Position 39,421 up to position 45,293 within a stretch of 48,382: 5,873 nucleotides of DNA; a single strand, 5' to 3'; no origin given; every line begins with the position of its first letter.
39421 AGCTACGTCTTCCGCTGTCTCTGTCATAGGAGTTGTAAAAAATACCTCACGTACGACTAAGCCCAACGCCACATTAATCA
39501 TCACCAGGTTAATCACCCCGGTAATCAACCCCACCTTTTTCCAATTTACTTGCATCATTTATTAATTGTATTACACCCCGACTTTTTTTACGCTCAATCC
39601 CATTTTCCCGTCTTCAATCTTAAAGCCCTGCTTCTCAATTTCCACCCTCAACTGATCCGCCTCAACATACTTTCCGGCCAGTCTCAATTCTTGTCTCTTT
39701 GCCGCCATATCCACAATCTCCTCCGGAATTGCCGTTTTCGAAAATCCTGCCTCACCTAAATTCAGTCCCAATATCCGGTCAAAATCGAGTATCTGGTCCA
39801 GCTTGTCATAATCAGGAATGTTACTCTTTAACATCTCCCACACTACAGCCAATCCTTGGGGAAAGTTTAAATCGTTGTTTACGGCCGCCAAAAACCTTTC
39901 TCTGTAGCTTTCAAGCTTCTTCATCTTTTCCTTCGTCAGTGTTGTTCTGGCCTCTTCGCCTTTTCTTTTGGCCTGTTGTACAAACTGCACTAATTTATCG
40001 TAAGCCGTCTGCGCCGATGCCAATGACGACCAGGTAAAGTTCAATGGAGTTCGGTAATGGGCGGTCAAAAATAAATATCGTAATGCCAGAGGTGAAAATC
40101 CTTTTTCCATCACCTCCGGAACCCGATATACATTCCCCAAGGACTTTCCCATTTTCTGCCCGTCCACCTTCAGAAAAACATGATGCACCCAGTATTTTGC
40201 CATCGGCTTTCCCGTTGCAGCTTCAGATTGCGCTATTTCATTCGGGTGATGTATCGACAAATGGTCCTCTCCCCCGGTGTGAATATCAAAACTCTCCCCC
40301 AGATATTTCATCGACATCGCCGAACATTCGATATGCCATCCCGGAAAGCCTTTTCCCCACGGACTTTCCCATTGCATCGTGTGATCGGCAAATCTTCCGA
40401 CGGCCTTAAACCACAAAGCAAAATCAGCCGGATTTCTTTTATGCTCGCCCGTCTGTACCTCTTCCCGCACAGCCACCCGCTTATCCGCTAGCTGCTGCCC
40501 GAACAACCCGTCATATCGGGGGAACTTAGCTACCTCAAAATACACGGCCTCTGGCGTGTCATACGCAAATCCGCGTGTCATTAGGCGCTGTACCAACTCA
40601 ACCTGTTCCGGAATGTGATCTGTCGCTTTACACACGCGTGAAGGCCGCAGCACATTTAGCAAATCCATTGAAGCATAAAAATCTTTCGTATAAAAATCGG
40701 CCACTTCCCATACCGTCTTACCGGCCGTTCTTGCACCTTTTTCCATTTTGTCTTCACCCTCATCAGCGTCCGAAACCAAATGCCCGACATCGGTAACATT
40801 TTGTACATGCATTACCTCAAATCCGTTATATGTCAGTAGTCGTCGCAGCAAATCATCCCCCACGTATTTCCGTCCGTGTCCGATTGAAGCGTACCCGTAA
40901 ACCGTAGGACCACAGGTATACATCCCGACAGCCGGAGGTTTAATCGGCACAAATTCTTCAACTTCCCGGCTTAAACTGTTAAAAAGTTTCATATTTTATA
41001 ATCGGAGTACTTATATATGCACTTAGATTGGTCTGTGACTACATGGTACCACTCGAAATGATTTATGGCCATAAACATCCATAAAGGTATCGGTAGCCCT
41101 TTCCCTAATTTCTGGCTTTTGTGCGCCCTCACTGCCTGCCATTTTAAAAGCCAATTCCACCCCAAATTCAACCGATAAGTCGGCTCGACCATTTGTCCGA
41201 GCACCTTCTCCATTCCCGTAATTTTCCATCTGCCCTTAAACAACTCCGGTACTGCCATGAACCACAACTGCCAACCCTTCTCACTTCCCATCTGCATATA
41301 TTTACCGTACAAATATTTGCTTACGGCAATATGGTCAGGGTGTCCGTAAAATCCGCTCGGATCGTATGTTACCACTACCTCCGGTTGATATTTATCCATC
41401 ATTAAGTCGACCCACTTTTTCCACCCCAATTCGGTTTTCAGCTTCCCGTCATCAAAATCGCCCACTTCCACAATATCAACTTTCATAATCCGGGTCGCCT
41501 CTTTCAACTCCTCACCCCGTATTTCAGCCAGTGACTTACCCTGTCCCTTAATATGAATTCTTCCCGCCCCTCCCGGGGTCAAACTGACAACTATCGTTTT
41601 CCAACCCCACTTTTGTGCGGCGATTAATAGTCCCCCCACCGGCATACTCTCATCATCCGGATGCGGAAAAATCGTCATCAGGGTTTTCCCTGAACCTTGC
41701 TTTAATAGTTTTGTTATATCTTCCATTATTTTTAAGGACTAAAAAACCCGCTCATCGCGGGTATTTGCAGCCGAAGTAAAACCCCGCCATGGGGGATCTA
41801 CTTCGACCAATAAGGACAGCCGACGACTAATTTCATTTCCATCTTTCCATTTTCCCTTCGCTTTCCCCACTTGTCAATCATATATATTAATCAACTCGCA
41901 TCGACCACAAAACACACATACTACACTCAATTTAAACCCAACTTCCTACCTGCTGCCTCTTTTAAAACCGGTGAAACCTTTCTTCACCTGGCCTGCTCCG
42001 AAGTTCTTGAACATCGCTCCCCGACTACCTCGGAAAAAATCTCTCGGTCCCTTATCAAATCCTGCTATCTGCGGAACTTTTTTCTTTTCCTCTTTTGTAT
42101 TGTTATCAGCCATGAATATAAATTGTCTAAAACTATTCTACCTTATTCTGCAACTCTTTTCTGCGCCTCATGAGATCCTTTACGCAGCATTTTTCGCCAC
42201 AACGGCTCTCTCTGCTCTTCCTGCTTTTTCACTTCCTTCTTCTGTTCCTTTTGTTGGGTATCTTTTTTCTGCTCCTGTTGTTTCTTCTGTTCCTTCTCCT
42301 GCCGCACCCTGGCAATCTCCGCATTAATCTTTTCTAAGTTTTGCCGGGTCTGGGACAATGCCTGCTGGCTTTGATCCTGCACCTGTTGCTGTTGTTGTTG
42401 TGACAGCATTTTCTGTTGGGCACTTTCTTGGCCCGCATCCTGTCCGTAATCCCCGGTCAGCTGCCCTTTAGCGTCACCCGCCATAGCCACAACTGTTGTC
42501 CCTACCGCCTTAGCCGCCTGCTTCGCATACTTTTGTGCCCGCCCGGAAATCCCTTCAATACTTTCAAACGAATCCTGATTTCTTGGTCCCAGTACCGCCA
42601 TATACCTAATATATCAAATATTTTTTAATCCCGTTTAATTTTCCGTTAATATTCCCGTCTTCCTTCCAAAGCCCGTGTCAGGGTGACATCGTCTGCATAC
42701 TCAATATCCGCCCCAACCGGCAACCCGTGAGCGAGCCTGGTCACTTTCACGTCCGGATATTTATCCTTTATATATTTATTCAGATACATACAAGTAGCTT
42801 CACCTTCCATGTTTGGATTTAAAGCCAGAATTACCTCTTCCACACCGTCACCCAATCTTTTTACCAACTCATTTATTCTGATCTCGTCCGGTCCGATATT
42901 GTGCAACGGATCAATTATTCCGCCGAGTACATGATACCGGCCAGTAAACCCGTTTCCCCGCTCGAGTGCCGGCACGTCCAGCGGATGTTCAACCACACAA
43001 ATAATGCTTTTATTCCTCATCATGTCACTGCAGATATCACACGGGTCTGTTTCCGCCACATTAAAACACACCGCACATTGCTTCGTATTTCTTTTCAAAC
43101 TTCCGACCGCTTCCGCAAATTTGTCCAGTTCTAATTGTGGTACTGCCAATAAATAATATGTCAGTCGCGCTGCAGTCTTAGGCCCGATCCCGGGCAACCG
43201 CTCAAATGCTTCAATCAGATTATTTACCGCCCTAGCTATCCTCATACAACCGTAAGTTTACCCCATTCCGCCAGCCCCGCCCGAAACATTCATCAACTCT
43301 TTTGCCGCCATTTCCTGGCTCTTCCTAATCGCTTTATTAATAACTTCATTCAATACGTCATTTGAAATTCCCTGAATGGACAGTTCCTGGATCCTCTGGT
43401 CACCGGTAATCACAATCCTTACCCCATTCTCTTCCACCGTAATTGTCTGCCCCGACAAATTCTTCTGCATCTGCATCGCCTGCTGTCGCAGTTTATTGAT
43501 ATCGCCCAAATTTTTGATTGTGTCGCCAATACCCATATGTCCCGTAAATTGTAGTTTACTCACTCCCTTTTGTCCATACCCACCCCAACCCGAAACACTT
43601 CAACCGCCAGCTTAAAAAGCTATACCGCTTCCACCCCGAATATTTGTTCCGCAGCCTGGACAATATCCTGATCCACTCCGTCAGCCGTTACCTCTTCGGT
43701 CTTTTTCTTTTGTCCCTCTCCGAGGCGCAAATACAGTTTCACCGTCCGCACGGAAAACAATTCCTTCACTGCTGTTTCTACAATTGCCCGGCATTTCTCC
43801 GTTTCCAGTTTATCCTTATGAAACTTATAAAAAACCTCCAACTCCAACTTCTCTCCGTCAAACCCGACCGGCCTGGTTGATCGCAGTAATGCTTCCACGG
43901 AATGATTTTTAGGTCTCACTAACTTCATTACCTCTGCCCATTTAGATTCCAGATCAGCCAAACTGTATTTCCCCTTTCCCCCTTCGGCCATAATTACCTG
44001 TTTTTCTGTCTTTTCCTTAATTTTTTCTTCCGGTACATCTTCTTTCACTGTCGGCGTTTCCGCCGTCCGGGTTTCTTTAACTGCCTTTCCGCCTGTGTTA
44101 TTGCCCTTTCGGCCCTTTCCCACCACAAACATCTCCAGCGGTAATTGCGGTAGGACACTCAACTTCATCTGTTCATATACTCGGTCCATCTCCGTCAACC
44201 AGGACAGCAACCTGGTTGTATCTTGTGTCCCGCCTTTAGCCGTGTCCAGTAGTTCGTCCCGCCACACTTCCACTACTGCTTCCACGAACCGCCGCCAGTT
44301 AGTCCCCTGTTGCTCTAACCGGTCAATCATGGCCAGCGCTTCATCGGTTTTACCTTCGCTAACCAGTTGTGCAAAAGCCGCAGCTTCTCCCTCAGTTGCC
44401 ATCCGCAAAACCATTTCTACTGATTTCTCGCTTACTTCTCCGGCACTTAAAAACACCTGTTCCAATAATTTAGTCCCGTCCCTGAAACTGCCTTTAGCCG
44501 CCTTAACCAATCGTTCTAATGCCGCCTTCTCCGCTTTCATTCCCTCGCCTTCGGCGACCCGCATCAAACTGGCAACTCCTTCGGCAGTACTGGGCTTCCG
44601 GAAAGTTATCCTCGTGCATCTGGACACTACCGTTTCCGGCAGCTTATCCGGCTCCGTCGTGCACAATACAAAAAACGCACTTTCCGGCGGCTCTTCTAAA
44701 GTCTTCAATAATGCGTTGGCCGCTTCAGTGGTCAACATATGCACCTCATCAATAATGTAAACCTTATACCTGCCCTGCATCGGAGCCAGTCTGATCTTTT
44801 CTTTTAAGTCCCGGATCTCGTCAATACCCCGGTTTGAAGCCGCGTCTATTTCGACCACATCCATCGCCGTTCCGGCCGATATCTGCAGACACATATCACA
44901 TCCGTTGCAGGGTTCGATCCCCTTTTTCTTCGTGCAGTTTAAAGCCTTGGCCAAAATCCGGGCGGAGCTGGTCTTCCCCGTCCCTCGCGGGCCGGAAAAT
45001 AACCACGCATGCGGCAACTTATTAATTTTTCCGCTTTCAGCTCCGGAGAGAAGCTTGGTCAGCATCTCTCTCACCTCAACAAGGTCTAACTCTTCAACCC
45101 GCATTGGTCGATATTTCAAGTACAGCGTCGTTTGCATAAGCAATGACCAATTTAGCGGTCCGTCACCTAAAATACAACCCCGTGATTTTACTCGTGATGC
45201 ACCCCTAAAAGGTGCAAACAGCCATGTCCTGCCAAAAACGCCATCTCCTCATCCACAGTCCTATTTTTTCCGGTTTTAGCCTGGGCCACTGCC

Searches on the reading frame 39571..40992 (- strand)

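Call 58: search_protein_families(library=pfam, proteins=[window:39571-40992:-], max_evalue=0.0001)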
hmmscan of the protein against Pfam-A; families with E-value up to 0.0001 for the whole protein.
window:39571-40992:- (473 aa): 2 families
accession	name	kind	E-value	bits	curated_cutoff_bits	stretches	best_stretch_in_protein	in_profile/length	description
PF01406.26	tRNA-synt_1e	-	7.4e-96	321.5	27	1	14-328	2-300/301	tRNA synthetases class I (C) catalytic domain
PF09334.17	tRNA-synt_1g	-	6.1e-06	25.7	20.1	0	258-326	305-373/391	tRNA synthetases class I (M)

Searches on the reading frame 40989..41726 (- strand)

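Call 58: search_protein_families(library=pfam, proteins=[window:40989-41726:-], max_evalue=0.0001)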
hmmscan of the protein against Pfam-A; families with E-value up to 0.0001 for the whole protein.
window:40989-41726:- (245 aa): 1 family
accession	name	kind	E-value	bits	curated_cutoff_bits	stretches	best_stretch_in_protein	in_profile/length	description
PF02585.22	PIG-L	-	6.1e-25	88.6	28.2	1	17-137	1-123/129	GlcNAc-PI de-N-acetylase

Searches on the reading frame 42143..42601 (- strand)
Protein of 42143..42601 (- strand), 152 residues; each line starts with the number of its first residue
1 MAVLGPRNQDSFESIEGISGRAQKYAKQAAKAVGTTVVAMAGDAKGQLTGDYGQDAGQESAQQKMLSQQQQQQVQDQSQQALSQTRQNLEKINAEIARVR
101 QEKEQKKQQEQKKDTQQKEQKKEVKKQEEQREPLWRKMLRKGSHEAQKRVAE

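Call 58: search_protein_families(library=pfam, proteins=[window:42143-42601:-], max_evalue=0.0001)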
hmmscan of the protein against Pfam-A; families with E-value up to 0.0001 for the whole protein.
window:42143-42601:- (152 aa): 0 families

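Call 83: search_protein_families(library=padloc, proteins=[window:42143-42601:-], max_evalue=0.001)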
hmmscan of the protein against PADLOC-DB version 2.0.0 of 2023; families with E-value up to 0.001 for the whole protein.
window:42143-42601:- (152 aa): 1 family
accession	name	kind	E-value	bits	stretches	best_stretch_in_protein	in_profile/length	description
PDLC00986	Cmr5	-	0.00023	19.2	1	37-132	40-136/178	Cmr5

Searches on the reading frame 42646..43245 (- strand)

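Call 58: search_protein_families(library=pfam, proteins=[window:42646-43245:-], max_evalue=0.0001)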
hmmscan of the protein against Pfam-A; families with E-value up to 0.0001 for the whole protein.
window:42646-43245:- (199 aa): 5 families
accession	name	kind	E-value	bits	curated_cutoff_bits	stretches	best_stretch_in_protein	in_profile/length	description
PF13662.12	Toprim_4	-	1.2e-21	77.1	25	1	81-172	2-85/85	Toprim domain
PF21176.3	RecR_HhH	-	5e-13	49.1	27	1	8-47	2-41/45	RecR, helix-hairpin-helix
PF21175.2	RecR_C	-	1.9e-12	46.7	22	1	174-197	1-24/24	RecR, C-terminal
PF01751.28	Toprim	-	6.1e-12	46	23.1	1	82-170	2-95/96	Toprim domain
PF02132.21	RecR_ZnF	-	4.7e-08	33.1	22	1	55-74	2-21/21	RecR, Cys4-zinc finger domain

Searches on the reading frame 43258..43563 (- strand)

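Call 58: search_protein_families(library=pfam, proteins=[window:43258-43563:-], max_evalue=0.0001)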
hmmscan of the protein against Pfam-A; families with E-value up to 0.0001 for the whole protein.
window:43258-43563:- (101 aa): 1 family
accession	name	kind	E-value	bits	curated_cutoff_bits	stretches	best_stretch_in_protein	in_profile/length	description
PF02575.21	YbaB_DNA_bd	-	1e-06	29.3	25.5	1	22-96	4-89/91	YbaB/EbfC DNA-binding family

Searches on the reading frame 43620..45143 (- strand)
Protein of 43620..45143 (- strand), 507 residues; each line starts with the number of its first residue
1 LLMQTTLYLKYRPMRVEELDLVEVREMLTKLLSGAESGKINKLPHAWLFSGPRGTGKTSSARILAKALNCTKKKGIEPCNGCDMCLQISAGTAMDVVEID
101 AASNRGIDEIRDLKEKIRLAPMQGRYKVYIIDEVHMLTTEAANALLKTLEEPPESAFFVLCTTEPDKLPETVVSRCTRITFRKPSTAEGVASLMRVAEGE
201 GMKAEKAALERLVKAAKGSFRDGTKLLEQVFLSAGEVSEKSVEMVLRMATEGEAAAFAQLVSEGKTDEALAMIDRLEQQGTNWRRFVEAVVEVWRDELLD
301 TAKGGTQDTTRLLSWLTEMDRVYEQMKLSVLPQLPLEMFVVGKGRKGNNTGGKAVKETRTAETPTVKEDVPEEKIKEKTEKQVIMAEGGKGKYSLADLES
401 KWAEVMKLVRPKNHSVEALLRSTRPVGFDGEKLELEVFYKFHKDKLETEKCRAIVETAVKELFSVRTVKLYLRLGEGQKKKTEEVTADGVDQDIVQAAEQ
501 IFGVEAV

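Call 58: search_protein_families(library=pfam, proteins=[window:43620-45143:-], max_evalue=0.0001)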
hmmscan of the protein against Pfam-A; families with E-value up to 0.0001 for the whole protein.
window:43620-45143:- (507 aa): 6 families
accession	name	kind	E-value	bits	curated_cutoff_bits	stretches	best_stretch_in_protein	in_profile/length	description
PF13177.12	DNA_pol3_delta2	-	1.1e-44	152.7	27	1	39-183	14-159/161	DNA polymerase III, delta subunit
PF00004.35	AAA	-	7.1e-13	49.6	21.2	1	48-181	2-128/131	ATPase family associated with various cellular activities (AAA)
PF20964.2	DnaX_C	-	6e-10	39.5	26.2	1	393-486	7-98/113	DNA polymerase III subunit tau, C-terminal domain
PF22608.2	DNAX_ATPase_lid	-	2.2e-07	31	27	1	192-230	5-43/49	DNA polymerase III clamp loader subunit, ATPase lid domain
PF13604.12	AAA_30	-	1.6e-06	28.4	27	1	48-151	22-114/191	AAA domain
PF13401.12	AAA_22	-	9.1e-05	23.2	27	0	49-157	10-117/130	AAA domain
